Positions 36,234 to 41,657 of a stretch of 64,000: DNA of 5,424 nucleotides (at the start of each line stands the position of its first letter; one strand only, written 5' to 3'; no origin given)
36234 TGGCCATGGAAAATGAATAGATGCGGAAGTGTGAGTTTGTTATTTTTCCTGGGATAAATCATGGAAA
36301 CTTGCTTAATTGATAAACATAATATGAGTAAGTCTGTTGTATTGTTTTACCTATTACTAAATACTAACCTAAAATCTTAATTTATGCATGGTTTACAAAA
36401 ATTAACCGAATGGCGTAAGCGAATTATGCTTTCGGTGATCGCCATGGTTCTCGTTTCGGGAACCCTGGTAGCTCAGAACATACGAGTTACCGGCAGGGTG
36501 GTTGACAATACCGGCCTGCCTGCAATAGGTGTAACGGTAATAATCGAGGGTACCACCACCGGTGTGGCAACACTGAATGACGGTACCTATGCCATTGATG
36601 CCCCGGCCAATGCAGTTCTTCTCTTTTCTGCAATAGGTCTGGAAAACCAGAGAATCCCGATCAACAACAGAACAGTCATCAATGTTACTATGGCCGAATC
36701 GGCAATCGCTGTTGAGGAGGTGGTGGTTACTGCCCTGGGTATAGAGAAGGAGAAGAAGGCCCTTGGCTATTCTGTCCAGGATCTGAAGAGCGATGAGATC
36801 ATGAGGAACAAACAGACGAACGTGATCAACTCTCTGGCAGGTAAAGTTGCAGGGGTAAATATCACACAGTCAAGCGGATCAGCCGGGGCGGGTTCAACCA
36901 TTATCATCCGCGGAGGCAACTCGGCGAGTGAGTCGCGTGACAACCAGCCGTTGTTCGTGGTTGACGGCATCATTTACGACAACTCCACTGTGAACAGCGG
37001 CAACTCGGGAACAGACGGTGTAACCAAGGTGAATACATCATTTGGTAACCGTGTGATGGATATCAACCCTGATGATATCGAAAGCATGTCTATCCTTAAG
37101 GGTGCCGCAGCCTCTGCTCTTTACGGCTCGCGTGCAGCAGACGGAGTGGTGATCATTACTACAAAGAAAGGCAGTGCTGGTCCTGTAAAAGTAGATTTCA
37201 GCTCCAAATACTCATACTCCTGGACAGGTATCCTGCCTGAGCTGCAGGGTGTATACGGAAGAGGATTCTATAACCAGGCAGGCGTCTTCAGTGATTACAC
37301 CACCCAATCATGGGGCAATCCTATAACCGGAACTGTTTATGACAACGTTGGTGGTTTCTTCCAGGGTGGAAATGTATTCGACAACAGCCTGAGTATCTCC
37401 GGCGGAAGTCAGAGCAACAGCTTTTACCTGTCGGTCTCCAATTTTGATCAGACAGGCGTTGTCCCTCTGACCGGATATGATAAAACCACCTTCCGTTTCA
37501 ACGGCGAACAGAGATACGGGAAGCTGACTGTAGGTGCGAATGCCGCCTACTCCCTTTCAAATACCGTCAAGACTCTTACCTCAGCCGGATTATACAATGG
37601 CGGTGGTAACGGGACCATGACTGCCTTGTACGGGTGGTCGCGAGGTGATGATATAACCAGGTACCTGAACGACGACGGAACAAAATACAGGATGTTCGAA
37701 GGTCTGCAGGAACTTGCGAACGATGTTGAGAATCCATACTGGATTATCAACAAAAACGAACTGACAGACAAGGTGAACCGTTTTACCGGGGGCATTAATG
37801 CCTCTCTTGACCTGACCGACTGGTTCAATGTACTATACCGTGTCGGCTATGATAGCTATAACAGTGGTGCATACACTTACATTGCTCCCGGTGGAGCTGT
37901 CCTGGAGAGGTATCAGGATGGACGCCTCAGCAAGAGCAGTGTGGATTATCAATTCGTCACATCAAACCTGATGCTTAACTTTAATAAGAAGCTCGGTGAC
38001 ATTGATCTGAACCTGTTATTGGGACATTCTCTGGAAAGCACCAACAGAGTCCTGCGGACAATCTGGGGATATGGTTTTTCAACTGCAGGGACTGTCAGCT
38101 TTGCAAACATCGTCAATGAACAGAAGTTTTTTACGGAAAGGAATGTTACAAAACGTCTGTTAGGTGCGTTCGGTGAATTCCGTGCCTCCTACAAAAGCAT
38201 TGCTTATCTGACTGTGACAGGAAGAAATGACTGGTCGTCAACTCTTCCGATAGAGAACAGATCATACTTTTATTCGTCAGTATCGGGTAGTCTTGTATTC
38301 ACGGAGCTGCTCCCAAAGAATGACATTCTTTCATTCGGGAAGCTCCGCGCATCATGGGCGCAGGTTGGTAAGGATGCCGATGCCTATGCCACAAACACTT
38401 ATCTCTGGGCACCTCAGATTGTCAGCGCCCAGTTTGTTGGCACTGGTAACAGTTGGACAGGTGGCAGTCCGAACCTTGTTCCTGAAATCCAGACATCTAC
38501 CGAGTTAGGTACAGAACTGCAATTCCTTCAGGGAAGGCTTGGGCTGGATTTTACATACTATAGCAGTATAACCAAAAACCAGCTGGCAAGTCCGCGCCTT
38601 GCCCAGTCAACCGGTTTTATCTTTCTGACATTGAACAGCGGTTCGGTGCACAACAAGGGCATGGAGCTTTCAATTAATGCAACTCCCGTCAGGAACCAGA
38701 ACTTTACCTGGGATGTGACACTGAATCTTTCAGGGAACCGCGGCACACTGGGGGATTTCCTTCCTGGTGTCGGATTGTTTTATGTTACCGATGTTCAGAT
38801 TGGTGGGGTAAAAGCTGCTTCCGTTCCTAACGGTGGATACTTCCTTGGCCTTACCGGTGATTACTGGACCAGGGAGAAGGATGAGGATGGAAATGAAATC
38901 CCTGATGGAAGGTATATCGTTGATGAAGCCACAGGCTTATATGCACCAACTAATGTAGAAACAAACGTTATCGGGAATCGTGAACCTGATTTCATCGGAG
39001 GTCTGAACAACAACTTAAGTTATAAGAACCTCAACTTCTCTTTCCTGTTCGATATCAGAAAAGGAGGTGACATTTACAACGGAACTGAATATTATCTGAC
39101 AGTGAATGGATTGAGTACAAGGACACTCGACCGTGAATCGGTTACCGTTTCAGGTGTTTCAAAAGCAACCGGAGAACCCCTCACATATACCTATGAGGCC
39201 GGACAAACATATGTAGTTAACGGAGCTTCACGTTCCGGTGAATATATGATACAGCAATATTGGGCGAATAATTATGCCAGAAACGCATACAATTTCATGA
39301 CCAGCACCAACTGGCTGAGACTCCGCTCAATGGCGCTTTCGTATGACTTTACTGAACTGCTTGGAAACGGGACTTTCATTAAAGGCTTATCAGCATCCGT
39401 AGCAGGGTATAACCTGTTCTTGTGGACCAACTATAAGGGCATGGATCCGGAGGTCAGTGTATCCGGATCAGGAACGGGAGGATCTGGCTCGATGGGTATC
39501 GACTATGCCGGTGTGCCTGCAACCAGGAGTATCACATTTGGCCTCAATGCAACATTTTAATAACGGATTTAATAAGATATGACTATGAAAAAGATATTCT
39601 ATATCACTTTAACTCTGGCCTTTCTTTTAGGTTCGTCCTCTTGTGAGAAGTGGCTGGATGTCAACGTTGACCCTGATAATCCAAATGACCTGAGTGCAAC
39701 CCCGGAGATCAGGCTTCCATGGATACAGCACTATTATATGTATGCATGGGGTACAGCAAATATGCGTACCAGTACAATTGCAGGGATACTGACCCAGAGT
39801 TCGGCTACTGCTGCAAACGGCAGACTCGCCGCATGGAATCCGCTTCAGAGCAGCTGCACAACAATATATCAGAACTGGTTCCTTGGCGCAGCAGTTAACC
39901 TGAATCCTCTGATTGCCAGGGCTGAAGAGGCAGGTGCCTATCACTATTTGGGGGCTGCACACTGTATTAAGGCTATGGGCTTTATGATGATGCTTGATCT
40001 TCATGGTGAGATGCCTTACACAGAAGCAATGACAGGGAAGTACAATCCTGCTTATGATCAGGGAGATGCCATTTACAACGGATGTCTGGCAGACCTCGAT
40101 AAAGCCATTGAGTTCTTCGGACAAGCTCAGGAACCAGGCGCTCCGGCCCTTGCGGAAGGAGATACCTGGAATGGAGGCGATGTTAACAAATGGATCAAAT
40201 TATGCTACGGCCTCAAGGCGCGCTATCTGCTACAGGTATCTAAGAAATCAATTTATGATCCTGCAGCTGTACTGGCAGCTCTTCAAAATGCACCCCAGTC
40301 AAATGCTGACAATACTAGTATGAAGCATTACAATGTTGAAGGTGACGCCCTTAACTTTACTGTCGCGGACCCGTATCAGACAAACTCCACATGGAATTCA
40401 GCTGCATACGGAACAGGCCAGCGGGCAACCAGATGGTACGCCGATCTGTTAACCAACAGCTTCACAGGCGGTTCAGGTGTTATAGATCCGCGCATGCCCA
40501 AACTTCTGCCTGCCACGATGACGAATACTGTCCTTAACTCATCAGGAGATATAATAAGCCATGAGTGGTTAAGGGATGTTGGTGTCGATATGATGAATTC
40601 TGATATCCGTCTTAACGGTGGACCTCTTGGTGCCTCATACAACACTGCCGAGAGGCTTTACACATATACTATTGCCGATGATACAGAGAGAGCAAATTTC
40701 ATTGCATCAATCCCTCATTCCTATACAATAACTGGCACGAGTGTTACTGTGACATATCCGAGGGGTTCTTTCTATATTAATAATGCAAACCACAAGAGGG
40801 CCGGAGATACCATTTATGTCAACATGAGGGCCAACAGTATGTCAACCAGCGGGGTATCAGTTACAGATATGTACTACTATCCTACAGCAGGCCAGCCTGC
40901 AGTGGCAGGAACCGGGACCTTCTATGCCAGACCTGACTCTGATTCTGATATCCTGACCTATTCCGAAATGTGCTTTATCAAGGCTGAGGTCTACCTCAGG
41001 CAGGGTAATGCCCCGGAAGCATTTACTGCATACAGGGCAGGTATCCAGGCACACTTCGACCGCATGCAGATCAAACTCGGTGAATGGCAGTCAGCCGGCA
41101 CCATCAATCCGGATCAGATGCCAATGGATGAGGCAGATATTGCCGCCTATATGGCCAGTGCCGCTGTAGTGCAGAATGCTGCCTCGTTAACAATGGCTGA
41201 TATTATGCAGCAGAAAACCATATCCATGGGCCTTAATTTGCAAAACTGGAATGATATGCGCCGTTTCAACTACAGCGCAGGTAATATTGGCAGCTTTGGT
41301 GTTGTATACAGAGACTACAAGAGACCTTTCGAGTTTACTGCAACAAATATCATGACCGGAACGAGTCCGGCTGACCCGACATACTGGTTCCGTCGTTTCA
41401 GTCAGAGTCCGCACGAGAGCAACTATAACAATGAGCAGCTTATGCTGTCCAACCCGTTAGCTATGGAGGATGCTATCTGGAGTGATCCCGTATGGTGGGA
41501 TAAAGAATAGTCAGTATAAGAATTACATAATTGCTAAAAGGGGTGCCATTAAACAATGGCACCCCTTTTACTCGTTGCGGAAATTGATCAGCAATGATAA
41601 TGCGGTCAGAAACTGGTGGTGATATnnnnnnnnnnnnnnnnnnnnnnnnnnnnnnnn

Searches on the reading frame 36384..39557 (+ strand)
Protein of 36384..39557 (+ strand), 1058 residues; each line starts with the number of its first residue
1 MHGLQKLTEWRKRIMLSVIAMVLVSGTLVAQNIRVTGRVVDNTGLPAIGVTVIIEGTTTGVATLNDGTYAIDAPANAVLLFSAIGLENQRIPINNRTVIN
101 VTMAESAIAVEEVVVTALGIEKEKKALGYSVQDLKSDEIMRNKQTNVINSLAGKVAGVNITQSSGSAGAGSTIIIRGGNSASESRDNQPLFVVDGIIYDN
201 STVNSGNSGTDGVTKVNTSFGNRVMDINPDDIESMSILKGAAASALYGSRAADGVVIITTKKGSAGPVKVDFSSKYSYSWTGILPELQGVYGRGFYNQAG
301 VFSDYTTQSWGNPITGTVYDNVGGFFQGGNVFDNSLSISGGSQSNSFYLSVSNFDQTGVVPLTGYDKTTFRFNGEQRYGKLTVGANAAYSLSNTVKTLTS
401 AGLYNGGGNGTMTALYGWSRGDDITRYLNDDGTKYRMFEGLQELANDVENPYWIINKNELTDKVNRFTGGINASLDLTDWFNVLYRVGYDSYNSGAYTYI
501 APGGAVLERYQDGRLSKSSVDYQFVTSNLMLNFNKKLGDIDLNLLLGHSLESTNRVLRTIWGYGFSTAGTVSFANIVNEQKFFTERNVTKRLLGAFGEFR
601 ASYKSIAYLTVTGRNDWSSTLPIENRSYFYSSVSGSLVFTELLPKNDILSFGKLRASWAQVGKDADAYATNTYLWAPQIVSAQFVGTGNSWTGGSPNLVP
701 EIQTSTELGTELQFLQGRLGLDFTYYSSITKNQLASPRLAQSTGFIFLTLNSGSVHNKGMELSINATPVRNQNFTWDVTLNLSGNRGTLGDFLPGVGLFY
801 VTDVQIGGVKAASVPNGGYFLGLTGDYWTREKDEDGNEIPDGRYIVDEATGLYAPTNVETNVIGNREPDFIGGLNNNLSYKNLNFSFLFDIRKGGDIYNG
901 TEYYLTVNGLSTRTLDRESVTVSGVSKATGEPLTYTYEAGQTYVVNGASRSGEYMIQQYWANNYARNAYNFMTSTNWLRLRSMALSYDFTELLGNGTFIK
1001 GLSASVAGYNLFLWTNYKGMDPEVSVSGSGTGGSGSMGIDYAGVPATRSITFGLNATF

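Call 9: search_protein_families(library=pfam, proteins=[window:36384-39557:+], max_evalue=0.00001)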
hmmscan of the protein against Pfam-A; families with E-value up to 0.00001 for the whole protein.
window:36384-39557:+ (1058 aa): 3 families
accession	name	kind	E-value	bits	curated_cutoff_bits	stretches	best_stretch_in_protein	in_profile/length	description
PF07715.20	Plug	-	6.2e-16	59.3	23.9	1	125-255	3-107/107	TonB-dependent Receptor Plug Domain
PF13715.12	CarbopepD_reg_2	-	8.3e-13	48.6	32.2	1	35-115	1-88/88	CarboxypepD_reg-like domain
PF13620.12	CarboxypepD_reg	-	7.6e-07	29.8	32.3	1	35-103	2-81/82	Carboxypeptidase regulatory-like domain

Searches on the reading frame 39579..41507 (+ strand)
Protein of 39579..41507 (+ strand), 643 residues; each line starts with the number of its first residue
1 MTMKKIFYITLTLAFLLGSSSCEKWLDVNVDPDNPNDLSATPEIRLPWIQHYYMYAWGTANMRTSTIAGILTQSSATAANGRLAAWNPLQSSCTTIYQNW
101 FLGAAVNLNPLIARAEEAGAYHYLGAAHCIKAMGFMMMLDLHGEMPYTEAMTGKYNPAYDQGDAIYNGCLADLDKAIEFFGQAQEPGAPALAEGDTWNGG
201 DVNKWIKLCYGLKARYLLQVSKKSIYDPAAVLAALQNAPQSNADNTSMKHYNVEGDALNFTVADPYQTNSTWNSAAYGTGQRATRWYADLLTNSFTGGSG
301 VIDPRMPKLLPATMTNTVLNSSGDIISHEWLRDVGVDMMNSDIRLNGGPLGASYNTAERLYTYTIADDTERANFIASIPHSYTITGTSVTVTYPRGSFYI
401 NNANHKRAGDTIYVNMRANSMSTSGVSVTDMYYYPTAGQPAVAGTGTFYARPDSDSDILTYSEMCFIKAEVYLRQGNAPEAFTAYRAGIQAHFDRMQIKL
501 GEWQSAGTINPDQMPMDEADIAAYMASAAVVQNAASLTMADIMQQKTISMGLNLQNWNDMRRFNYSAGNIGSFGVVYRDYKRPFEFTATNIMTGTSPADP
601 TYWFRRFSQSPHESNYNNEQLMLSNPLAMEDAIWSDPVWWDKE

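Call 9: search_protein_families(library=pfam, proteins=[window:39579-41507:+], max_evalue=0.00001)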
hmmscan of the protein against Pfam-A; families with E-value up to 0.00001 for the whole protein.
window:39579-41507:+ (643 aa): 2 families
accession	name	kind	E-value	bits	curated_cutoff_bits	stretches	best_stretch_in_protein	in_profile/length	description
PF12771.13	SusD-like_2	-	1.2e-30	107.1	27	2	64-256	28-225/415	Starch-binding associating with outer membrane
PF12741.13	SusD-like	-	4.3e-19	69.3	27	1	60-225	46-211/495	Susd and RagB outer membrane lipoprotein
